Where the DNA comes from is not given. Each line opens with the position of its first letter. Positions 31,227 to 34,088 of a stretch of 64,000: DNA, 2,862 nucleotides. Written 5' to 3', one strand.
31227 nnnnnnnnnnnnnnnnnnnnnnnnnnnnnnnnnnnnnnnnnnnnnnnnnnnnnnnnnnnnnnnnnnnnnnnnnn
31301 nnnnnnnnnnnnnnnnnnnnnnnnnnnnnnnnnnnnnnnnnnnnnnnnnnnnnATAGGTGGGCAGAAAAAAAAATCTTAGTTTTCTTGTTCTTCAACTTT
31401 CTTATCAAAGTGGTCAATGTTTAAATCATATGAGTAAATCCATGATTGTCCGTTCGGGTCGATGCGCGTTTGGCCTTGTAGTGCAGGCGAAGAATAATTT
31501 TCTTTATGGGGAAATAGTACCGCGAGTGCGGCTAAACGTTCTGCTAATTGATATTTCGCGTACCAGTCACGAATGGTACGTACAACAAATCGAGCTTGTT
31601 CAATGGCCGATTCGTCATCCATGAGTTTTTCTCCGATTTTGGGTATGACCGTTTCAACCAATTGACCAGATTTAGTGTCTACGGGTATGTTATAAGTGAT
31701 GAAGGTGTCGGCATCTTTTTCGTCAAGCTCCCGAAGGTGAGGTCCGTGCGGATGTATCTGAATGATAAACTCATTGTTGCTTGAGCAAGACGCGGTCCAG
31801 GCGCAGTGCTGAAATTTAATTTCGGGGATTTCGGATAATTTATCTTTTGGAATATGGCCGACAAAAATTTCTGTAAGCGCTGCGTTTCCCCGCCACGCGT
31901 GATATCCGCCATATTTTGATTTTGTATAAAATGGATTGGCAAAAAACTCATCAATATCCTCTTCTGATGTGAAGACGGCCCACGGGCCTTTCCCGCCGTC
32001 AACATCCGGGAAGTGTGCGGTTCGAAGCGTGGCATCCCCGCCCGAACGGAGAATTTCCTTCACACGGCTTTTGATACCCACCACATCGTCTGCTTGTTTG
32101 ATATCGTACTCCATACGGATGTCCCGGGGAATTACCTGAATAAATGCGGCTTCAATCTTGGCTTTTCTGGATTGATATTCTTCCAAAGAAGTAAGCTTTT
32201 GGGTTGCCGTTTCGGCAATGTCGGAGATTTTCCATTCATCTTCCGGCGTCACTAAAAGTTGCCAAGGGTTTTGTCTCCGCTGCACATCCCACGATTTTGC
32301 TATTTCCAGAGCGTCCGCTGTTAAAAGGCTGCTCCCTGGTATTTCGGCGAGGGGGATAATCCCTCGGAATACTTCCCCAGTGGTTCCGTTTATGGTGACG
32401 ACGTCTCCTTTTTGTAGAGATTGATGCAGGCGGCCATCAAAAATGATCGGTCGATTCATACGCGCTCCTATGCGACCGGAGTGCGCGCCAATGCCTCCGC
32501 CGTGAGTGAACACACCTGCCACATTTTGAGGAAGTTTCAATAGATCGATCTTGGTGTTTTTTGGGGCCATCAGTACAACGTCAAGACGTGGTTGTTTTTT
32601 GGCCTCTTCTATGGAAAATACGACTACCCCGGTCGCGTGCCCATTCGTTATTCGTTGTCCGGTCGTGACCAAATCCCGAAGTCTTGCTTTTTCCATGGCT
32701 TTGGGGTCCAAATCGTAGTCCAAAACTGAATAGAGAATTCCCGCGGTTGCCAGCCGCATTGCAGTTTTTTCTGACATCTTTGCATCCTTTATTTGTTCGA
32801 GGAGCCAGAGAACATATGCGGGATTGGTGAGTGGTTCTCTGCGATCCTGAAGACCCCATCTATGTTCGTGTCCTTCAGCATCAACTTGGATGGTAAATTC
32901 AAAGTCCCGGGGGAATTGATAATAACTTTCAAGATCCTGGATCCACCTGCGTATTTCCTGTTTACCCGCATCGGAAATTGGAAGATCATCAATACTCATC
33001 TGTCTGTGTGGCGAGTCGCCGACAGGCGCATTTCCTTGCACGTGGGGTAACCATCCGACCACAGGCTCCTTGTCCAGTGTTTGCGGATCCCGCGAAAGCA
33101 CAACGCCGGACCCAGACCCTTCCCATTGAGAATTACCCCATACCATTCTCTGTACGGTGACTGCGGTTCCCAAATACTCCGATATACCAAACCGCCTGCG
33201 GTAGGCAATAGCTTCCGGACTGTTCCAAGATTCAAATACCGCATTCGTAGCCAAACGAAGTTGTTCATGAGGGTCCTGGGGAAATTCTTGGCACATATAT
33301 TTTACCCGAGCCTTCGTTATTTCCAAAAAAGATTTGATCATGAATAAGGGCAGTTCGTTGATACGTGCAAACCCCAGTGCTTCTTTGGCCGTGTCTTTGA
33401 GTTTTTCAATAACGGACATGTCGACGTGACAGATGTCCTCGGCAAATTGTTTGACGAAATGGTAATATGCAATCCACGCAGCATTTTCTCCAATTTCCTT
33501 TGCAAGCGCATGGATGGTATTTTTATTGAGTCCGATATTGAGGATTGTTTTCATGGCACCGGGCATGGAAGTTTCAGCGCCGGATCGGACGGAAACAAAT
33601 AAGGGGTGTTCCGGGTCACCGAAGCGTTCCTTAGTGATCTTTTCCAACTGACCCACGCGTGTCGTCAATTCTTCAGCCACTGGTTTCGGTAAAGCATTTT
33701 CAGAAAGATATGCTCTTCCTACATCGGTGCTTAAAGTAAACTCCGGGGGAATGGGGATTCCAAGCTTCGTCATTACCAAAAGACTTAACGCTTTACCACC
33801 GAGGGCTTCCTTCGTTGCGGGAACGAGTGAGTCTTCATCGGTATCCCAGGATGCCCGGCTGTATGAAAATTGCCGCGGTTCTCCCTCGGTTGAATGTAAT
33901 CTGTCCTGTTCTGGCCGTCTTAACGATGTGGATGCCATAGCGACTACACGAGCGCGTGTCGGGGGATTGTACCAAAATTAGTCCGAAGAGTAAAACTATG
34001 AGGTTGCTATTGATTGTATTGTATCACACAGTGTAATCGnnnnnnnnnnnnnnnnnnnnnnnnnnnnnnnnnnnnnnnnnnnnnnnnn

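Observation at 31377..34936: Deoxynucleoside kinase + three-domain PEP-utilizing phosphotransferase with an unknown C-terminal domain (possible nucleoside/xenobiotic phosphorylation module)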

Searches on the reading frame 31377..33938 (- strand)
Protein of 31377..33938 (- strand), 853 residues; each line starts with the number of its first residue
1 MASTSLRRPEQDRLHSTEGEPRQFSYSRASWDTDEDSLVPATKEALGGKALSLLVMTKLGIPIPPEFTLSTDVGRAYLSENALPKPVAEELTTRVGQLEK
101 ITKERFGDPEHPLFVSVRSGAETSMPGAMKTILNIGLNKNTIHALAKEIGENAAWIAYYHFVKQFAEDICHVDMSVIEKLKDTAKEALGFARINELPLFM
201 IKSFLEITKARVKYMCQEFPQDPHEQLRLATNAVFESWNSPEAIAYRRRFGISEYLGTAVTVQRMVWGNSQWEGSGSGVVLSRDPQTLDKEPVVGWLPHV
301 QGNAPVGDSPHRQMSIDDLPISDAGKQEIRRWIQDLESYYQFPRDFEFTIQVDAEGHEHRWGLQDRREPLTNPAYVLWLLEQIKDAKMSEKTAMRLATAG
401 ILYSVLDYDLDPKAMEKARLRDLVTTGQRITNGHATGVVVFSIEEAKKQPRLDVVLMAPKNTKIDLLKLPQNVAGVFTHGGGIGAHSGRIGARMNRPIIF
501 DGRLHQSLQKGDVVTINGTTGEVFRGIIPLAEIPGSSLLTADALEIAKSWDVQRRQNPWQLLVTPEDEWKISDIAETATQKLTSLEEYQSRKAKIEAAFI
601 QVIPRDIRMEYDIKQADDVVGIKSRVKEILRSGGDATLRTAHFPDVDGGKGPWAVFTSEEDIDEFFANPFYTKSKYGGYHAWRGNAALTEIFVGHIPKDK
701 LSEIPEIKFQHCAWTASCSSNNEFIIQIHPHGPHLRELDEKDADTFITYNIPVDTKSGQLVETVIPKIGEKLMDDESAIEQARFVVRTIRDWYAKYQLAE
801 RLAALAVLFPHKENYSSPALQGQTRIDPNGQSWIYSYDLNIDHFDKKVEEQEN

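Call 3: search_protein_families(library=pfam, proteins=[window:31377-33938:-], max_evalue=1)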
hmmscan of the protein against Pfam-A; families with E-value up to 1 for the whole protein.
window:31377-33938:- (853 aa): 3 families
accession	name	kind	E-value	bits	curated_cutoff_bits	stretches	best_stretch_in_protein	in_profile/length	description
PF01326.24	PPDK_N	-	1.5e-30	107.1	27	3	86-294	76-199/328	Pyruvate phosphate dikinase, AMP/ATP-binding domain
PF00391.29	PEP-utilizers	-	8.9e-06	25.7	23.1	1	453-521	4-72/72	PEP-utilising enzyme, mobile domain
PF05593.20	RHS_repeat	-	0.17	12.8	22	1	824-838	8-23/38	RHS Repeat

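Call 4: search_protein_families(library=ncbifam, proteins=[window:31377-33938:-], max_evalue=1)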
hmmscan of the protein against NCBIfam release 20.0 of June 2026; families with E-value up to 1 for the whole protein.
window:31377-33938:- (853 aa): 11 families
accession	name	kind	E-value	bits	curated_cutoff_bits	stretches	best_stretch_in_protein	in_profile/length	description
TIGR01828.1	pyru_phos_dikin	equivalog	5.2e-85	286.1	843.45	1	42-533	14-510/865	pyruvate, phosphate dikinase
NF004531.0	PRK05878.1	equivalog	4.3e-78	263.2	456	1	40-577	20-502/534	pyruvate, phosphate dikinase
NF005057.0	PRK06464.1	equivalog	2.3e-12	45.8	598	2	318-530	288-467/798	phosphoenolpyruvate synthase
TIGR01418.1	PEP_synth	equivalog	2.3e-10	39.5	739.75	2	422-526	351-459/784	pyruvate, water dikinase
NF052632.1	undecylprod_RedH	equivalog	1e-06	27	1350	1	40-92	11-63/880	undecylprodigiosin ligase RedH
NF004978.0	PRK06354.1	subfamily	3.9e-05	22.3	462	1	420-527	478-586/590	pyruvate kinase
NF004881.0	PRK06241.2-2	equivalog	0.00036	18.9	883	1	41-85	14-58/898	phosphoenolpyruvate synthase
NF004883.0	PRK06241.2-4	equivalog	0.0009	17.5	1063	1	39-94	25-80/928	phosphoenolpyruvate synthase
NF052631.1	prodigiosin_PigC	equivalog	0.001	17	1300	1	42-94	12-64/883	prodigiosin ligase PigC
NF004878.0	PRK06241.1-3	subfamily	0.01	14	945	1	45-101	18-75/891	phosphoenolpyruvate synthase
NF004882.0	PRK06241.2-3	equivalog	0.14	10.2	850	0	441-523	733-816/827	phosphoenolpyruvate synthase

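Call 10: find_homologous_proteins(query=window:31380-33938:-, max_evalue=0.00001)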
Query window:31380-33938:- (853 aa): 5557 proteins with E <= 0.00001 among 8000 candidates; the best 120 are listed.
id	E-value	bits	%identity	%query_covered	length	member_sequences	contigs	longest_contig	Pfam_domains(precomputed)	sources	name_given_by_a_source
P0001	0.0e+0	1968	100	100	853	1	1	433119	PF00391.30,PF01326.25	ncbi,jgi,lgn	-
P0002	0.0e+0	1180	61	98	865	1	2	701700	PF01326.25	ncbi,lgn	-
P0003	0.0e+0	1097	58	97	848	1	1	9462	PF00391.30,PF01326.25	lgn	-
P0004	0.0e+0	1045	56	98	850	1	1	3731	PF00391.30,PF01326.25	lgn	-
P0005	3.5e-164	566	38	96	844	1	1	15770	PF00391.30,PF01326.25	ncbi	ncbi:MAG: PEP/pyruvate-binding domain-containing protein [Patescibacteria group bacterium]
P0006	2.5e-150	520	38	95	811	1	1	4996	PF00391.30,PF01326.25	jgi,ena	-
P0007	2.1e-146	507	34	97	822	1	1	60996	PF00391.30,PF01326.25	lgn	-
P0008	5.8e-117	410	33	94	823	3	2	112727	PF01326.25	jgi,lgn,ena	-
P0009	4.4e-71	258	35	57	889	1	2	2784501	PF00391.30,PF02896.25,PF01326.25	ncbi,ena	-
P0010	1.1e-70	257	30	82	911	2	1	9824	PF00391.30,PF01326.25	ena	-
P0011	2.0e-70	256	35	62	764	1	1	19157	PF00391.30,PF02896.25,PF01326.25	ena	-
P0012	2.6e-69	252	36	57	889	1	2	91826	PF00391.30,PF02896.25,PF01326.25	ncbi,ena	-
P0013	4.7e-69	252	35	60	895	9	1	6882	PF00391.30,PF02896.25,PF01326.25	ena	-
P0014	6.0e-69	251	33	64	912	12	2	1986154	PF00391.30,PF02896.25,PF01326.25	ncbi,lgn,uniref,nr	ncbi:pyruvate, phosphate dikinase [Arcanobacterium haemolyticum]|uniref:pyruvate, phosphate dikinase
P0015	8.0e-69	251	35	57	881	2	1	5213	PF00391.30,PF02896.25,PF01326.25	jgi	jgi:pyruvate, orthophosphate dikinase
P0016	1.0e-68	250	33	64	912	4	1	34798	PF00391.30,PF02896.25,PF01326.25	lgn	-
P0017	1.4e-68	250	35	57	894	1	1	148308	PF00391.30,PF02896.25,PF01326.25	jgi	-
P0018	1.5e-68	250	34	60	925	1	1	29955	PF00391.30,PF02896.25,PF01326.25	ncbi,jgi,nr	ncbi:MAG: pyruvate, phosphate dikinase [FCB group bacterium]|nr:pyruvate, phosphate dikinase [FCB gr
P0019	1.8e-68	250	34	57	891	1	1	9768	PF00391.30,PF02896.25,PF01326.25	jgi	-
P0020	2.1e-68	249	35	57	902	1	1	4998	PF00391.30,PF02896.25,PF01326.25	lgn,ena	-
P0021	2.2e-68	249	35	57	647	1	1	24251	PF00391.30,PF02896.25,PF01326.25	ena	-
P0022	2.9e-68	249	35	60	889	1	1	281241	PF00391.30,PF02896.25,PF01326.25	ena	-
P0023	4.6e-68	248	36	57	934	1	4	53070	PF00391.30,PF02896.25,PF01326.25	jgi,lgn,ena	-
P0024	2.0e-67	246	33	56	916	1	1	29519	PF00391.30,PF02896.25,PF01326.25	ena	-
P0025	2.7e-67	246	34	58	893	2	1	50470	PF00391.30,PF02896.25,PF01326.25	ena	-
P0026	3.4e-67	245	33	61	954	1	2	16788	PF00391.30,PF02896.25,PF01326.25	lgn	-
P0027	3.6e-67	245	35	57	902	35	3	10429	PF00391.30,PF02896.25,PF01326.25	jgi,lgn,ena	jgi:pyruvate,orthophosphate dikinase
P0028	3.8e-67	245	34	57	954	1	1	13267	PF00391.30,PF02896.25,PF01326.25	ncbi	ncbi:MAG: pyruvate, phosphate dikinase [Candidatus Zixiibacteriota bacterium]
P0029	4.3e-67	245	35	57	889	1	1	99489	PF00391.30,PF02896.25,PF01326.25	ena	-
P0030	5.1e-67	245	34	57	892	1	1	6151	PF00391.30,PF02896.25,PF01326.25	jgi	-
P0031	5.8e-67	245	36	57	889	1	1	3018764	PF00391.30,PF02896.25,PF01326.25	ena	-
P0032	5.9e-67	245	34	57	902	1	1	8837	PF00391.30,PF02896.25,PF01326.25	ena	-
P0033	6.0e-67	245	36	58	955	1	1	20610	PF00391.30,PF02896.25,PF01326.25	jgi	jgi:pyruvate,orthophosphate dikinase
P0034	7.1e-67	244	34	60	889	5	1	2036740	PF00391.30,PF02896.25,PF01326.25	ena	-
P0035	8.6e-67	244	35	57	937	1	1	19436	PF00391.30,PF02896.25,PF01326.25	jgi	jgi:pyruvate,orthophosphate dikinase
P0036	8.9e-67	244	33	57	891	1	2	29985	PF00391.30,PF02896.25,PF01326.25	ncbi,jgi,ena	-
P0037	9.1e-67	244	32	62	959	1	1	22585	PF00391.30,PF02896.25,PF01326.25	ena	-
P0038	9.4e-67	244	33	57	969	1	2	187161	PF00391.30,PF02896.25,PF01326.25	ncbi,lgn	-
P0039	1.0e-66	244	35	57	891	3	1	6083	PF00391.30,PF02896.25,PF01326.25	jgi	jgi:pyruvate, orthophosphate dikinase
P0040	1.0e-66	244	34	62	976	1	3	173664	PF00391.30,PF02896.25,PF01326.25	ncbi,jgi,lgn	-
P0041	1.0e-66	244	36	57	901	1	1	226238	PF00391.30,PF02896.25,PF01326.25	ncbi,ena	-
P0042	1.3e-66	244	33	60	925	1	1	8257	PF00391.30,PF02896.25,PF01326.25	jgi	-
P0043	1.7e-66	243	34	57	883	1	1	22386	PF00391.30,PF02896.25,PF01326.25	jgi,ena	-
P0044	2.0e-66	243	34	57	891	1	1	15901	PF00391.30,PF02896.25,PF01326.25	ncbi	-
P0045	2.1e-66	243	34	57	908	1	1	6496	PF00391.30,PF02896.25,PF01326.25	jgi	jgi:pyruvate,orthophosphate dikinase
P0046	2.3e-66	243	33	57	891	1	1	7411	PF00391.30,PF02896.25,PF01326.25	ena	-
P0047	2.6e-66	242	35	57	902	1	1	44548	PF00391.30,PF02896.25,PF01326.25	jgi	-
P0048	2.7e-66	242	33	62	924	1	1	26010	PF00391.30,PF02896.25,PF01326.25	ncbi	ncbi:MAG: pyruvate, phosphate dikinase [Actinomycetota bacterium]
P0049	3.1e-66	242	34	62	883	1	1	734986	PF00391.30,PF02896.25,PF01326.25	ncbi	-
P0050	3.7e-66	242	33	61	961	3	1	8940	PF00391.30,PF02896.25,PF01326.25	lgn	-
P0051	3.7e-66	242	36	57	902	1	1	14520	PF00391.30,PF02896.25,PF01326.25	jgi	jgi:pyruvate,orthophosphate dikinase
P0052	4.1e-66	242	34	62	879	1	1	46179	PF00391.30,PF02896.25,PF01326.25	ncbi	ncbi:pyruvate, phosphate dikinase [Nocardioides aquiterrae]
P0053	4.3e-66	242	34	57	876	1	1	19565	PF00391.30,PF02896.25,PF01326.25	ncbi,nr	ncbi:MAG: pyruvate, phosphate dikinase [Candidatus Shapirobacteria bacterium]|nr:pyruvate, phosphate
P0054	5.6e-66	241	34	57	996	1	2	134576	PF00391.30,PF02896.25,PF01326.25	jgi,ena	-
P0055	5.8e-66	241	32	57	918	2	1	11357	PF00391.30,PF02896.25,PF01326.25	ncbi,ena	-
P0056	5.8e-66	241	35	57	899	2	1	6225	PF00391.30,PF02896.25,PF01326.25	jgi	jgi:pyruvate,orthophosphate dikinase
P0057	7.1e-66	241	35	57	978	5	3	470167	PF00391.30,PF02896.25,PF01326.25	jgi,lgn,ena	-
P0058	7.4e-66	241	34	58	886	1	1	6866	PF00391.30,PF02896.25,PF01326.25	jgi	jgi:pyruvate,orthophosphate dikinase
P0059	8.1e-66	241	34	57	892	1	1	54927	PF00391.30,PF02896.25,PF01326.25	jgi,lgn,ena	-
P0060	8.1e-66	241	33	62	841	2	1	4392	PF00391.30,PF02896.25,PF01326.25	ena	-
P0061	9.6e-66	241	34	57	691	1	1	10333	PF00391.30,PF02896.25,PF01326.25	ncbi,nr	ncbi:MAG TPA: pyruvate, phosphate dikinase, partial [Candidatus Caldiarchaeum subterraneum]|nr:pyruv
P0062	9.9e-66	241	34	58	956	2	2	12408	PF00391.30,PF02896.25,PF01326.25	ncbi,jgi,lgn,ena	-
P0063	1.0e-65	241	34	59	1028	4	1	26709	PF00391.30,PF02896.25,PF01326.25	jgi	-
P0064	1.1e-65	240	33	60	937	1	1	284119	PF00391.30,PF02896.25,PF01326.25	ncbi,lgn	-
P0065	1.2e-65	240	34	57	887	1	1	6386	PF00391.30,PF02896.25,PF01326.25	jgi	-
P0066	1.5e-65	240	35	57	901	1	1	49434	PF00391.30,PF02896.25,PF01326.25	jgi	jgi:pyruvate,orthophosphate dikinase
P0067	1.5e-65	240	34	57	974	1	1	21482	PF00391.30,PF02896.25,PF01326.25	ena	-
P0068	1.5e-65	240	36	57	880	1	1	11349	PF00391.30,PF02896.25,PF01326.25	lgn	-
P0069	1.7e-65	240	33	57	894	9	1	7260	PF00391.30,PF02896.25,PF01326.25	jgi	jgi:pyruvate,orthophosphate dikinase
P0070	1.8e-65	240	34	57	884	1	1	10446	PF00391.30,PF02896.25,PF01326.25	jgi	-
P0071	1.8e-65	240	34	57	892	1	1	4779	PF00391.30,PF02896.25,PF01326.25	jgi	jgi:pyruvate,orthophosphate dikinase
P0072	1.9e-65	240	34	62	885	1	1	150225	PF00391.30,PF02896.25,PF01326.25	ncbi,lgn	-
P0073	2.1e-65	239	34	57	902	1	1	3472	PF00391.30,PF02896.25,PF01326.25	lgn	-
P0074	2.1e-65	239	33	57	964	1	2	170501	PF00391.30,PF02896.25,PF01326.25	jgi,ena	-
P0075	2.1e-65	239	34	57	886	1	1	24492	PF00391.30,PF02896.25,PF01326.25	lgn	-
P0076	2.2e-65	239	34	57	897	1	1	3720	PF00391.30,PF02896.25,PF01326.25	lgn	-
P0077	2.3e-65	239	34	57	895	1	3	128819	PF00391.30,PF02896.25,PF01326.25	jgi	jgi:pyruvate,orthophosphate dikinase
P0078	2.3e-65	239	36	57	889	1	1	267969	PF00391.30,PF02896.25,PF01326.25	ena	-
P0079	2.5e-65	239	33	61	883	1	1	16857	PF00391.30,PF02896.25,PF01326.25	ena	-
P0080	2.6e-65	239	36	57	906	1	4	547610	PF00391.30,PF02896.25,PF01326.25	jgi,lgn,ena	-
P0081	2.7e-65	239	34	57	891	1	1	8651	PF00391.30,PF02896.25,PF01326.25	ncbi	-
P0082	2.9e-65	239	36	57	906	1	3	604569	PF00391.30,PF02896.25,PF01326.25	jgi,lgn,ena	-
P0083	2.9e-65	239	33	64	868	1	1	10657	PF00391.30,PF02896.25,PF01326.25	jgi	jgi:pyruvate, orthophosphate dikinase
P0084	3.2e-65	239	34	61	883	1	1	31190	PF00391.30,PF02896.25,PF01326.25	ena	-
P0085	3.2e-65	239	34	61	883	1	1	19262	PF00391.30,PF02896.25,PF01326.25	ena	-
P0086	3.2e-65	239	34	61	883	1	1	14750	PF00391.30,PF02896.25,PF01326.25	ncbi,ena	-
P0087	3.3e-65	239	35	57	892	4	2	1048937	PF00391.30,PF02896.25,PF01326.25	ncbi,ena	-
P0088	3.3e-65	239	34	57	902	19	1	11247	PF00391.30,PF02896.25,PF01326.25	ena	-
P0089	3.5e-65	239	34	57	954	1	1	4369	PF00391.30,PF02896.25,PF01326.25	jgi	-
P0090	3.6e-65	239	35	57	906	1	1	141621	PF00391.30,PF02896.25,PF01326.25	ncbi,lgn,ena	-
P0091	4.1e-65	238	34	57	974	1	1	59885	PF00391.30,PF02896.25,PF01326.25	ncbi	-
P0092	4.5e-65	238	33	57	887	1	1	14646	PF00391.30,PF02896.25,PF01326.25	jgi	jgi:pyruvate,orthophosphate dikinase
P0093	4.8e-65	238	35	52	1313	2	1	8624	PF00391.30,PF02896.25,PF14528.12,PF01326.25,PF14890.12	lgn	-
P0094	5.0e-65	238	34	57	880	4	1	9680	PF00391.30,PF02896.25,PF01326.25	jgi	-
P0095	5.2e-65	238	35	58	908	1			PF00391.30,PF02896.25,PF01326.25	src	-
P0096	5.3e-65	238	34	60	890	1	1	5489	PF00391.30,PF02896.25,PF01326.25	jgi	jgi:pyruvate,orthophosphate dikinase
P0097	5.8e-65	238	34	58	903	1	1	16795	PF00391.30,PF02896.25,PF01326.25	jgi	jgi:pyruvate,orthophosphate dikinase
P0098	6.0e-65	238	34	59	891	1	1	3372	PF00391.30,PF02896.25,PF01326.25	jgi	jgi:pyruvate,orthophosphate dikinase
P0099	6.4e-65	238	35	57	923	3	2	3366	PF00391.30,PF02896.25,PF01326.25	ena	-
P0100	6.5e-65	238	33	61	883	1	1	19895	PF00391.30,PF02896.25,PF01326.25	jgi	-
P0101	8.8e-65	237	33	59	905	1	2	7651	PF00391.30,PF02896.25,PF01326.25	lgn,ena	-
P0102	8.9e-65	237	33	59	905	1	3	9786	PF00391.30,PF02896.25,PF01326.25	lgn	-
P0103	9.4e-65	237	36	57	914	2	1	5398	PF00391.30,PF02896.25,PF01326.25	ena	-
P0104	9.4e-65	237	34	62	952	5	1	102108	PF00391.30,PF02896.25,PF01326.25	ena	-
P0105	9.8e-65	237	34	57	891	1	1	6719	PF00391.30,PF02896.25,PF01326.25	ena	-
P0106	1.0e-64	237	35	57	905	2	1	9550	PF00391.30,PF02896.25,PF01326.25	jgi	jgi:pyruvate,orthophosphate dikinase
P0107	1.1e-64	237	33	57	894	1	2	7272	PF00391.30,PF02896.25,PF01326.25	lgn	-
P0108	1.1e-64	237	33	61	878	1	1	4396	PF00391.30,PF02896.25,PF01326.25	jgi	-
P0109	1.2e-64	237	33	62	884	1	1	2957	PF00391.30,PF02896.25,PF01326.25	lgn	-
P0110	1.2e-64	237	32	68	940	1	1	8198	PF00391.30,PF02896.25,PF01326.25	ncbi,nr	ncbi:MAG TPA: pyruvate, phosphate dikinase [Chloroflexota bacterium]|nr:pyruvate, phosphate dikinase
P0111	1.5e-64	237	34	61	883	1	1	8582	PF00391.30,PF02896.25,PF01326.25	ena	-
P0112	1.5e-64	237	34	58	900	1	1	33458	PF00391.30,PF02896.25,PF01326.25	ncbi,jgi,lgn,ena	-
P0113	1.5e-64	237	34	58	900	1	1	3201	PF00391.30,PF02896.25,PF01326.25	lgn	-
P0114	1.5e-64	237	34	57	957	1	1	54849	PF00391.30,PF02896.25,PF01326.25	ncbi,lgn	-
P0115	1.6e-64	237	33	57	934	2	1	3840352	PF00391.30,PF02896.25,PF01326.25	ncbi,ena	-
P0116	1.8e-64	236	34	58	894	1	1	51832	PF00391.30,PF02896.25,PF01326.25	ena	-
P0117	1.8e-64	236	34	57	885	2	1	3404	PF00391.30,PF02896.25,PF01326.25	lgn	-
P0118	1.9e-64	236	35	57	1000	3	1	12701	PF00391.30,PF02896.25,PF01326.25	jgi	jgi:pyruvate,orthophosphate dikinase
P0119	2.0e-64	236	34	57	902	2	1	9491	PF00391.30,PF02896.25,PF01326.25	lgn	-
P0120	2.0e-64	236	33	63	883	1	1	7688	PF00391.30,PF02896.25,PF01326.25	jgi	jgi:pyruvate,orthophosphate dikinase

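Call 13: find_encoding_contigs(protein=P0002, flank=8000, max_places=2)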
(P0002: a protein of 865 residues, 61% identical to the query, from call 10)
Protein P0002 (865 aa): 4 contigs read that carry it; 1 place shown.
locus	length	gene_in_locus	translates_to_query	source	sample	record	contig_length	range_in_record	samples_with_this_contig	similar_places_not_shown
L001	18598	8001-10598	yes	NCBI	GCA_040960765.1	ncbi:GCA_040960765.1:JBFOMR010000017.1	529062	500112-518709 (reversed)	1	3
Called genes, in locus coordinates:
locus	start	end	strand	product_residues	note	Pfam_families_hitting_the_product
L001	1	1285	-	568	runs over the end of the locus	PF04675:DNA_ligase_A_N, PF01068:DNA_ligase_A_M, PF09414:RNA_ligase (weak), PF04679:DNA_ligase_A_C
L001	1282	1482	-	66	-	-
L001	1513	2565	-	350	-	PF02661:Fic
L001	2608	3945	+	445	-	PF02875:Mur_ligase_C (weak)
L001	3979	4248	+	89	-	PF02604:PhdYeFM_antitox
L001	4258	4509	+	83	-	-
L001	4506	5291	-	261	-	PF01256:Carb_kinase, PF02110:HK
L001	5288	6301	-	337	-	PF02463:SMC_N, PF13175:AAA_15, PF13476:AAA_23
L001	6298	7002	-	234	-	PF00696:AA_kinase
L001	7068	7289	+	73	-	-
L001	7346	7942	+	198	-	PF01712:dNK, PF13521:AAA_28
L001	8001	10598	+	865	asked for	PF01326:PPDK_N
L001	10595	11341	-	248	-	PF01061:ABC2_membrane, PF12698:ABC2_membrane_3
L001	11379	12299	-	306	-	PF00005:ABC_tran, PF13304:AAA_21 (weak)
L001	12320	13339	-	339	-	PF13439:Glyco_transf_4, PF13692:Glyco_trans_1_4, PF00534:Glycos_transf_1, PF13524:Glyco_trans_1_2 (weak)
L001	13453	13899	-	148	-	-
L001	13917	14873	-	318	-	PF02739:5_3_exonuc_N, PF01367:5_3_exonuc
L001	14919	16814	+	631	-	PF00004:AAA, PF07728:AAA_5 (faint), PF17862:AAA_lid_3, PF01434:Peptidase_M41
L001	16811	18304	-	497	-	PF04073:tRNA_edit, PF00579:tRNA-synt_1b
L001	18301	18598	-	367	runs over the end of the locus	PF00579:tRNA-synt_1b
